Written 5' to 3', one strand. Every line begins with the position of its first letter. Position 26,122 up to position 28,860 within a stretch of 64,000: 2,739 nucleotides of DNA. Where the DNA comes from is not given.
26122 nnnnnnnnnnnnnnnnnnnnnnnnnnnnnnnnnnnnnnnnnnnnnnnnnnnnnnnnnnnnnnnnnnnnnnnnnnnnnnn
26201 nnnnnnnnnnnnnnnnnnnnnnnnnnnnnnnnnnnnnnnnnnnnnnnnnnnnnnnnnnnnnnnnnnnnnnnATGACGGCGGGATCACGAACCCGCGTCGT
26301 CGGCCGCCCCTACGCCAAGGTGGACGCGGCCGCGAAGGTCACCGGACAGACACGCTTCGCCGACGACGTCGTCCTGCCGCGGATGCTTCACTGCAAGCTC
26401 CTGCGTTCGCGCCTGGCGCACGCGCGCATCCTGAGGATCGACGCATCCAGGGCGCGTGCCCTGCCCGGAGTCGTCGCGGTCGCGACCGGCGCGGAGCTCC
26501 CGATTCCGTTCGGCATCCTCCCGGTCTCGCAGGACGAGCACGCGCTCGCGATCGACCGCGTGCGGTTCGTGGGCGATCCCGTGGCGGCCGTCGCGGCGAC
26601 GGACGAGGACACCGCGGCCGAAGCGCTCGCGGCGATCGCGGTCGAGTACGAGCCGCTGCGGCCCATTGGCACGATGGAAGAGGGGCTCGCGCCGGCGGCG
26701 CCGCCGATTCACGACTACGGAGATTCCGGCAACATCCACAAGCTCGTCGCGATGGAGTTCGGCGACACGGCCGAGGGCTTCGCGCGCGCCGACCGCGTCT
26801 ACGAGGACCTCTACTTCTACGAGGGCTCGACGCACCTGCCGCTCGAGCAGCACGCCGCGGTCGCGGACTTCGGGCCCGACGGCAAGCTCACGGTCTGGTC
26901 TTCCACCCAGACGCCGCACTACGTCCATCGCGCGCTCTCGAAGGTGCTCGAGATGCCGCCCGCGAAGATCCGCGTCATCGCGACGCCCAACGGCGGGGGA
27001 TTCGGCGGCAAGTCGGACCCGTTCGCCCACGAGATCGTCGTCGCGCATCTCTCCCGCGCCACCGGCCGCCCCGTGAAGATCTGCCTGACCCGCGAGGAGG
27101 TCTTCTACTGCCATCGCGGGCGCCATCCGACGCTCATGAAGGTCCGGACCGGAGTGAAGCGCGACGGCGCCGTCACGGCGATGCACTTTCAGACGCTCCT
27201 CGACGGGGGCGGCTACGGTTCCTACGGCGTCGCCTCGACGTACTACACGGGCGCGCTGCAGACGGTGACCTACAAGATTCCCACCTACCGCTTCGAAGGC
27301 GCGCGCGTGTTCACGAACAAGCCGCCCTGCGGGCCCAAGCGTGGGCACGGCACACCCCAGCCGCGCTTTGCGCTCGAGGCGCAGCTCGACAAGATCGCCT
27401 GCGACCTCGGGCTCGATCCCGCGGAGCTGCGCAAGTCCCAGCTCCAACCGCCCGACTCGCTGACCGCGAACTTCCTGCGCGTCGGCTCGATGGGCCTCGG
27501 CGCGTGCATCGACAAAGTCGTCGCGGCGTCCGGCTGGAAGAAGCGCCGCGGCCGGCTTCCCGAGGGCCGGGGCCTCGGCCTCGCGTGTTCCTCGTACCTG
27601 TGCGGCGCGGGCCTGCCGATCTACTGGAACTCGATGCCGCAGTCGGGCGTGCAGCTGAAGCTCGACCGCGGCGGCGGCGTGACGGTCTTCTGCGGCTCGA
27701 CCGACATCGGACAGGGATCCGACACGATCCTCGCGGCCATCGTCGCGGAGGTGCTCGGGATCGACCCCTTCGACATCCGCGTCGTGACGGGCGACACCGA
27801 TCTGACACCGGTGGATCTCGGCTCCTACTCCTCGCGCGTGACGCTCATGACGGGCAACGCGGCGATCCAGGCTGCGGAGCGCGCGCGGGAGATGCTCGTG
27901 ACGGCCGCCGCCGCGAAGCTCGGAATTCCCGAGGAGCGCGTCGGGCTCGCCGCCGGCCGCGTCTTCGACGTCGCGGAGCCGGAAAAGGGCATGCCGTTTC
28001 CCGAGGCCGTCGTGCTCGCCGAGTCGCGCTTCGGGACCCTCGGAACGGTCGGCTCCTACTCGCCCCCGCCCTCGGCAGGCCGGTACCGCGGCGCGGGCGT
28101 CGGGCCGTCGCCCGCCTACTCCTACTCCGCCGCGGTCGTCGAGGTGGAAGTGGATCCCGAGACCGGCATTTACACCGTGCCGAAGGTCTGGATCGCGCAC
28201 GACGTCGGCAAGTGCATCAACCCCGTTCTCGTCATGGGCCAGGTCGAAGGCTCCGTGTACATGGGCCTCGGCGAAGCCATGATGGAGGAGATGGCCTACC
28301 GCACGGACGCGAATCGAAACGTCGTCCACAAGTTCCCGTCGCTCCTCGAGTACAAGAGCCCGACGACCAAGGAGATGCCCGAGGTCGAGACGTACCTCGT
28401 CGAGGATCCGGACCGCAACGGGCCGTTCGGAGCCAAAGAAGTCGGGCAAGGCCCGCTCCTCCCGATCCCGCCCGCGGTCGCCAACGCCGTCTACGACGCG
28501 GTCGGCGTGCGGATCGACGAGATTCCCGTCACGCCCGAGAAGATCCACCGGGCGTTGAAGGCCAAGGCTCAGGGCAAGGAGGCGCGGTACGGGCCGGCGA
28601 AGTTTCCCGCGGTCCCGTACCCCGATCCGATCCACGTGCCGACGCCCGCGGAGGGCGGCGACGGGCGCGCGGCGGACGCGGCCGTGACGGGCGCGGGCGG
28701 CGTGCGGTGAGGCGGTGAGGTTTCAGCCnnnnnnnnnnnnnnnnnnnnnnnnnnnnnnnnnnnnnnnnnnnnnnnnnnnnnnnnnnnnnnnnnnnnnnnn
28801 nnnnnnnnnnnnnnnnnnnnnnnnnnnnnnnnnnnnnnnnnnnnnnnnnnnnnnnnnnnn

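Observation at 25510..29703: Molybdenum hydroxylase with 4-hydroxybenzoyl-CoA-reductase-type gene order and a Cx15Cx7Cx8C loop in the FAD subunit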

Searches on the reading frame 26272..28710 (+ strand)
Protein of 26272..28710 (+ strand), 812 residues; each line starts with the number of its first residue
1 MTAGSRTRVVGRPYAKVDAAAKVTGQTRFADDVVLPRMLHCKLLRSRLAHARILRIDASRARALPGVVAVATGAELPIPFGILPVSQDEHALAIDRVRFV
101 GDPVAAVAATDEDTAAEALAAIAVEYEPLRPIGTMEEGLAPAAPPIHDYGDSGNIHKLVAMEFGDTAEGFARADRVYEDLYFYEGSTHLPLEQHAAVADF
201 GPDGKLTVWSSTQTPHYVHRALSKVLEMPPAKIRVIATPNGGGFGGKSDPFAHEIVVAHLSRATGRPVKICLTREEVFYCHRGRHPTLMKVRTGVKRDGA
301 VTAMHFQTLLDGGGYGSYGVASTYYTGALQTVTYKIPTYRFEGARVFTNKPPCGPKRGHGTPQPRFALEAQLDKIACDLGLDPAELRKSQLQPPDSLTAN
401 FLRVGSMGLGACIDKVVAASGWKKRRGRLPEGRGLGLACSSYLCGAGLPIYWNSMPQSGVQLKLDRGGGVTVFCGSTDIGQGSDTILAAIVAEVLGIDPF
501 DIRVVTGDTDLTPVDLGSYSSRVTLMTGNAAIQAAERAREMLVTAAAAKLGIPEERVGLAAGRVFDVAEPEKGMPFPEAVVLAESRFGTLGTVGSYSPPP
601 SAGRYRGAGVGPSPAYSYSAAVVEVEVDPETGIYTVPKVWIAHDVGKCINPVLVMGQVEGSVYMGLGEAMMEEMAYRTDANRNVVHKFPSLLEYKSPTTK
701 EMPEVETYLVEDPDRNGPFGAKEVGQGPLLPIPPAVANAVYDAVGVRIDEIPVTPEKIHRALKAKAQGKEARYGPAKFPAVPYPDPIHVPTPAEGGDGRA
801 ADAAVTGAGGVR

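Call 3: search_protein_families(library=pfam, proteins=[window:26272-28710:+])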
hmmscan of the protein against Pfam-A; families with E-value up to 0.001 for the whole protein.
window:26272-28710:+ (812 aa): 3 families
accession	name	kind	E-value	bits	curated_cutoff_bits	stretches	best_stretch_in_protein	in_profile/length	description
PF02738.23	MoCoBD_1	-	1.4e-75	254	27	1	154-388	8-241/244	Molybdopterin cofactor-binding domain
PF20256.3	MoCoBD_2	-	3.6e-69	233.8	27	1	418-703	4-283/283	Molybdopterin cofactor-binding domain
PF01315.27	Ald_Xan_dh_C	-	2e-27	96.1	31.3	1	24-129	1-109/110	Aldehyde oxidase and xanthine dehydrogenase, a/b hammerhead domain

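Call 4: search_protein_families(library=ncbifam, proteins=[window:26272-28710:+], max_evalue=0.00001)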
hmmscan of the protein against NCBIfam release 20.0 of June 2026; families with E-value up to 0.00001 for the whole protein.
window:26272-28710:+ (812 aa): 13 families
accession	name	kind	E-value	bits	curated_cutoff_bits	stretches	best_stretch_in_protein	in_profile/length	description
TIGR03194.1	4hydrxCoA_A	equivalog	3e-255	849.2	994.55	1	16-762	3-746/746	4-hydroxybenzoyl-CoA reductase subunit alpha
NF043082.1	XdhA_XDHase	equivalog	1e-159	533.1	780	1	10-765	1-755/758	xanthine dehydrogenase subunit XdhA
NF007426.0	PRK09970.1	equivalog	2.3e-155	518.7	916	1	8-764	4-757/761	xanthine dehydrogenase molybdenum-binding subunit XdhA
TIGR03196.1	pucD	equivalog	3e-126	422.7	783.65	1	10-758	3-754/763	xanthine dehydrogenase subunit D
NF041018.1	glyceraldDH_alpha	equivalog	3e-114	383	790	1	9-758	2-740/741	glyceraldehyde dehydrogenase subunit alpha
NF040766.1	CODH_aero_grp5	exception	4.3e-109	365.8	950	2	7-583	2-594/785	aerobic carbon-monoxide dehydrogenase large subunit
TIGR03311.1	Se_dep_XDH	equivalog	1e-101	341.4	830.45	2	9-549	161-685/848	selenium-dependent xanthine dehydrogenase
TIGR03313.1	Se_sel_red_Mo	hypoth_equivalog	3e-97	326.4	1101.9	2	154-763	352-950/951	molybdopterin-dependent oxidoreductase Mo/Fe-S-binding subunit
NF045668.1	pterin_aldehy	equivalog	5.3e-92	309.4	1100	2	6-537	171-713/905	molybdopterin-dependent aldehyde oxidoreductase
TIGR02965.1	xanthine_xdhB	equivalog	1.7e-90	304.2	849.5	1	18-762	9-754/758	xanthine dehydrogenase molybdopterin binding subunit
TIGR02416.1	CO_dehy_Mo_lg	equivalog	1.1e-85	288.3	991.15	1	23-758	6-767/770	aerobic carbon-monoxide dehydrogenase large subunit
NF041671.1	peri_hyde_PaoC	equivalog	2.7e-83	280.6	1180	2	6-565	14-552/735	aldehyde oxidoreductase molybdenum-binding subunit PaoC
TIGR02969.1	mam_aldehyde_ox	subfamily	1e-48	165.7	1912.3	2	10-533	576-1093/1330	aldehyde oxidase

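Call 7: search_solved_structures(query=window:26272-28710:+, show_alignments=1, max_evalue=1e-20)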
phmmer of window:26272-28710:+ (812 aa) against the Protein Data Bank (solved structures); distinct sequences matched with E-value up to 1e-20: 42.
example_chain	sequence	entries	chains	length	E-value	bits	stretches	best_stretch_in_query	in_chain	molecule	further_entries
1rm6_A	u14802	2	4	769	1.5e-192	645.4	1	12-766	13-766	4-hydroxybenzoyl-CoA reductase alpha subunit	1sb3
8uem_A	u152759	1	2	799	2.9e-87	297.2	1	22-766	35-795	Carbon monoxide dehydrogenase (Large chain), CoxL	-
7dqx_A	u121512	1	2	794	6e-82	279.6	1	4-760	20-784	6-hydroxypseudooxynicotine dehydrogenase complex subunit gamma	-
1t3q_B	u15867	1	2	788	1.4e-77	265.2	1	10-764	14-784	quinoline 2-oxidoreductase large subunit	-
3hrd_A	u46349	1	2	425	1.3e-72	248.7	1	6-415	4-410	Nicotinate dehydrogenase large molybdopterin subunit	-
1n5w_B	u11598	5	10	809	1.9e-68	235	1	17-744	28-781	Carbon monoxide dehydrogenase large chain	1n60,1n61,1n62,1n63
1zxi_B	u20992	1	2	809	2.3e-68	234.6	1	17-744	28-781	Carbon monoxide dehydrogenase large chain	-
2w55_B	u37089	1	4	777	7.1e-65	223.1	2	10-394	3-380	XANTHINE DEHYDROGENASE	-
1jro_B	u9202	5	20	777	7.5e-65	223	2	10-394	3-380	xanthine dehydrogenase, chain B | XANTHINE DEHYDROGENASE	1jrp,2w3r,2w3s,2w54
1sij_A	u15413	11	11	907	2.6e-63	218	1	8-537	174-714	Aldehyde oxidoreductase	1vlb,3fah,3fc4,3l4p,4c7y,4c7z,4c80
1wyg_A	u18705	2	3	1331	1.9e-59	205.2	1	7-744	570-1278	Xanthine dehydrogenase/oxidase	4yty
4yrw_A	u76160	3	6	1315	2.4e-59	204.8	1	7-744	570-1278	Xanthine dehydrogenase/oxidase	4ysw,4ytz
2e3t_A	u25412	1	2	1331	2.5e-59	204.8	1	7-744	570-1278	Xanthine dehydrogenase/oxidase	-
6adj_A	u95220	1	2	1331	2.5e-59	204.8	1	7-744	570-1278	Xanthine dehydrogenase/oxidase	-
6abu_A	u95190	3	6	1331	2.5e-59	204.8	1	7-744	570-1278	Xanthine dehydrogenase/oxidase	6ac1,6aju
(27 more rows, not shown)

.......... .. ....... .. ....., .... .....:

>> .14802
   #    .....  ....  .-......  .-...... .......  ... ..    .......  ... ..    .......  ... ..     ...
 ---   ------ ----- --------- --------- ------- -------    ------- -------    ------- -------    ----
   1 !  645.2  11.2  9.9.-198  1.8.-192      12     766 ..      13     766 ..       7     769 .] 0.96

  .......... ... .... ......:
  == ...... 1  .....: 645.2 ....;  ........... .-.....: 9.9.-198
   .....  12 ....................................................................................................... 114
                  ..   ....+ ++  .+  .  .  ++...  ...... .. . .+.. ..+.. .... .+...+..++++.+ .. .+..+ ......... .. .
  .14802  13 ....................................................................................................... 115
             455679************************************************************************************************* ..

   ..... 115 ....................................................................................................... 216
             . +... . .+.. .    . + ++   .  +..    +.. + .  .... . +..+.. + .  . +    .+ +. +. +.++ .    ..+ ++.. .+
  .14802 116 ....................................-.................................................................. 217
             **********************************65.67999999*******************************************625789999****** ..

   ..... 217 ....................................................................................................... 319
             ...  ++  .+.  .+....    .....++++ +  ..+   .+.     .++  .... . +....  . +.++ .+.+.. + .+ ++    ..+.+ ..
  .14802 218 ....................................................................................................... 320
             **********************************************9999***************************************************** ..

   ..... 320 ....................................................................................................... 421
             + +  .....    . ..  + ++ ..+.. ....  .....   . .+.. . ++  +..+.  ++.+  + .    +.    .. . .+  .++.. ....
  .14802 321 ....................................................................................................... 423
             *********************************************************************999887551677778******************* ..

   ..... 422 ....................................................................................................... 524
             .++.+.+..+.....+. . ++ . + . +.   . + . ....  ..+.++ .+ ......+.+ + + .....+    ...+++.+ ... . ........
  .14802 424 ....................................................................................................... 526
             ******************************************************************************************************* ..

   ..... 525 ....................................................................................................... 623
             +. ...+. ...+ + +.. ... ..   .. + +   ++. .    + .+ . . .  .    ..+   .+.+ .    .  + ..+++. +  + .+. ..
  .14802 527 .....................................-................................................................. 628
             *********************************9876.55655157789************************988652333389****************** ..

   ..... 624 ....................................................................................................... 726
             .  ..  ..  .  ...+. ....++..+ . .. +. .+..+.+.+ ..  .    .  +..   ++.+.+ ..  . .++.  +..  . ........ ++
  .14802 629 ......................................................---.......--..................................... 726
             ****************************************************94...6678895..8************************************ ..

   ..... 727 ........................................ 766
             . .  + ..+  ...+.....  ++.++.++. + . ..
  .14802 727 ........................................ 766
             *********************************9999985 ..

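Call 10: find_homologous_proteins(query=window:26272-28710:+, max_evalue=1e-50)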
Query window:26272-28710:+ (812 aa): 8000 proteins with E <= 1e-50 among 8000 candidates; the best 120 are listed.
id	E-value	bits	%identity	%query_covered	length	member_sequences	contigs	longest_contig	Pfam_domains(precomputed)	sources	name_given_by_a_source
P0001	0.0e+0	1841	100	100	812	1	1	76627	PF02738.24,PF20256.4,PF01315.28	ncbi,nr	ncbi:MAG TPA: molybdopterin cofactor-binding domain-containing protein [Thermoanaerobaculia bacteriu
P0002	0.0e+0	1837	100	100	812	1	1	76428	PF02738.24,PF20256.4,PF01315.28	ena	-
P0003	0.0e+0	1835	100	100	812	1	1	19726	PF02738.24,PF20256.4,PF01315.28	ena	-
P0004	0.0e+0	1794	97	100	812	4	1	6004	PF02738.24,PF20256.4,PF01315.28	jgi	jgi:4-hydroxybenzoyl-CoA reductase alpha subunit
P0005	0.0e+0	1757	95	100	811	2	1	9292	PF02738.24,PF20256.4,PF01315.28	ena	-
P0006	0.0e+0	1655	89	99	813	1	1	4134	PF02738.24,PF20256.4,PF01315.28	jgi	jgi:4-hydroxybenzoyl-CoA reductase alpha subunit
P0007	0.0e+0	1652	89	99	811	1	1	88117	PF02738.24,PF20256.4,PF01315.28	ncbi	ncbi:MAG: molybdopterin cofactor-binding domain-containing protein [Acidobacteriota bacterium]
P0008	0.0e+0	1650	88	100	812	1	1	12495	PF02738.24,PF20256.4,PF01315.28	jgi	jgi:4-hydroxybenzoyl-CoA reductase subunit alpha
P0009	0.0e+0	1649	88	100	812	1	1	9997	PF02738.24,PF20256.4,PF01315.28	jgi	jgi:4-hydroxybenzoyl-CoA reductase alpha subunit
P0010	0.0e+0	1649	88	100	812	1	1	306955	PF02738.24,PF20256.4,PF01315.28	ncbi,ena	-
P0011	0.0e+0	1646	88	99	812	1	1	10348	PF02738.24,PF20256.4,PF01315.28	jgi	jgi:4-hydroxybenzoyl-CoA reductase alpha subunit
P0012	0.0e+0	1645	88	99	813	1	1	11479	PF02738.24,PF20256.4,PF01315.28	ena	-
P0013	0.0e+0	1644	89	99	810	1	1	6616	PF02738.24,PF20256.4,PF01315.28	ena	-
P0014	0.0e+0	1644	89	99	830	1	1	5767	PF02738.24,PF20256.4,PF01315.28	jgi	jgi:4-hydroxybenzoyl-CoA reductase alpha subunit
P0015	0.0e+0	1639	87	100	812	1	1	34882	PF02738.24,PF20256.4,PF01315.28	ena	-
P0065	0.0e+0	1620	87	99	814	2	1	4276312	PF02738.24,PF20256.4,PF01315.28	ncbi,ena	-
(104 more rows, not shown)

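Call 24: find_encoding_contigs(protein=P0065, flank=10000, max_places=3)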
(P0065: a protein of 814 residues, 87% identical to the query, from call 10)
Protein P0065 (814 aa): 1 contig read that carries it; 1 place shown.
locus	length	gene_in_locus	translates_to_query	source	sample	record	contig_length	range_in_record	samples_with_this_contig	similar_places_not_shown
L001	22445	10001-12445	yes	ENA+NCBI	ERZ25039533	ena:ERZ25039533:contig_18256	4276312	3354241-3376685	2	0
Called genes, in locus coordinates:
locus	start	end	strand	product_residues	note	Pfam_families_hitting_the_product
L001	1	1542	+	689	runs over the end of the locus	PF00395:SLH (faint)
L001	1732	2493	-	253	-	PF00005:ABC_tran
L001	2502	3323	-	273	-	PF01061:ABC2_membrane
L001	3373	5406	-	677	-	PF13579:Glyco_trans_4_4 (weak), PF00534:Glycos_transf_1 (weak), PF13524:Glyco_trans_1_2 (weak), PF13692:Glyco_trans_1_4, PF13641:Glyco_tranf_2_3, PF00535:Glycos_transf_2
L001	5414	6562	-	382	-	PF02350:Epimerase_2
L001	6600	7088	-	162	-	PF00127:Copper-bind (weak)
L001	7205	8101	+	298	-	PF01551:Peptidase_M23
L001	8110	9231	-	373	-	PF01053:Cys_Met_Meta_PP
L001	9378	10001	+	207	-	PF00111:Fer2, PF13085:Fer2_3 (faint), PF01799:Fer2_2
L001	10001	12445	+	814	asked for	PF01315:Ald_Xan_dh_C, PF02738:MoCoBD_1, PF20256:MoCoBD_2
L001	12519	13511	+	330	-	PF00941:FAD_binding_5, PF03450:CO_deh_flav_C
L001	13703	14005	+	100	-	PF00076:RRM_1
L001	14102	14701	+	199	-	PF00210:Ferritin, PF02915:Rubrerythrin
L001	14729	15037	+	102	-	PF12973:Cupin_7 (weak), PF05899:Cupin_3, PF07883:Cupin_2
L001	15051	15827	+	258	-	PF00795:CN_hydrolase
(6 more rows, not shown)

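Call 31: search_protein_representatives(protein=window:26272-28710:+)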
Query: 812 residues. Proteins with E-value up to 0.001 (for the whole library): 56900; up to 1e-10: 24684; up to 1e-30: 6275. The best 150 are listed.
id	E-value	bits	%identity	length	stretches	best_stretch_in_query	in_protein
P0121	0.0e+00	1152.1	65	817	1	8-800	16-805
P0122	1.1e-278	943.6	57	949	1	14-767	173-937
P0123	3.4e-265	899.0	69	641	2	5-332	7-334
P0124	3.6e-252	855.9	53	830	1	8-768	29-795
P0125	1.0e-237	808.1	51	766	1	16-767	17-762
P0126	1.8e-227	774.2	63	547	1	266-801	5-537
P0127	4.9e-224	762.8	50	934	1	8-765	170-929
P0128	3.0e-222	756.9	50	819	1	10-765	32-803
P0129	5.2e-221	752.8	49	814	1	8-770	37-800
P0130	3.3e-218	743.5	55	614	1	172-769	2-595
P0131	7.8e-212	722.5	48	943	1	8-768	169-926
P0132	1.8e-202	691.5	47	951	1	8-763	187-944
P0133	7.6e-202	689.4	69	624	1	160-589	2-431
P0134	3.3e-198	677.4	61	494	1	8-487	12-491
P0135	4.8e-197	673.5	75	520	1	263-654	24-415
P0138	1.2e-183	629.3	44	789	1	8-777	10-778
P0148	1.8e-164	565.8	42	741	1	30-759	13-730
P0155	8.1e-160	550.4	44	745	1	9-762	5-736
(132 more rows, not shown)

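Call 34: find_encoding_contigs(protein=P0125, flank=10000, max_places=4)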
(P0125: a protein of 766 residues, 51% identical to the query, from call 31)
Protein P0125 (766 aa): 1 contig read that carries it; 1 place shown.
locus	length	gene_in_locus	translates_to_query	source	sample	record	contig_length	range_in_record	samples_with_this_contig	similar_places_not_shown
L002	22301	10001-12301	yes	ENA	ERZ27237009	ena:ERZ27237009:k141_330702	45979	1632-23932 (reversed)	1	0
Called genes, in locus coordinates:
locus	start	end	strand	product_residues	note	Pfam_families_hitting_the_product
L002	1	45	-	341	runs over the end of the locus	PF08240:ADH_N, PF01262:AlaDh_PNT_C (weak), PF00107:ADH_zinc_N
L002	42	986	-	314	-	PF00378:ECH_1, PF16113:ECH_2, PF24463:DUF7577 (weak)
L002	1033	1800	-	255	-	PF00378:ECH_1, PF16113:ECH_2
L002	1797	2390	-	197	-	PF00440:TetR_N, PF17932:TetR_C_24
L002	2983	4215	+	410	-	PF13433:Peripla_BP_5 (weak), PF13458:Peripla_BP_6, PF01094:ANF_receptor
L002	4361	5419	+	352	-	PF02653:BPD_transp_2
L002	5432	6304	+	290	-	PF02653:BPD_transp_2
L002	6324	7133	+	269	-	PF00005:ABC_tran, PF13304:AAA_21 (faint), PF12399:BCA_ABC_TP_C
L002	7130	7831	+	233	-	PF00005:ABC_tran, PF13304:AAA_21 (faint)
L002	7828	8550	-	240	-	PF00989:PAS, PF13426:PAS_9 (weak), PF00196:GerE, PF08281:Sigma70_r4_2 (weak)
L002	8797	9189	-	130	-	PF01814:Hemerythrin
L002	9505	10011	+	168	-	PF00111:Fer2, PF13085:Fer2_3, PF01799:Fer2_2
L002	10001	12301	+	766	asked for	PF01315:Ald_Xan_dh_C, PF02738:MoCoBD_1, PF20256:MoCoBD_2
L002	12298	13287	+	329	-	PF00941:FAD_binding_5, PF03450:CO_deh_flav_C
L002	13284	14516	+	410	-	PF00330:Aconitase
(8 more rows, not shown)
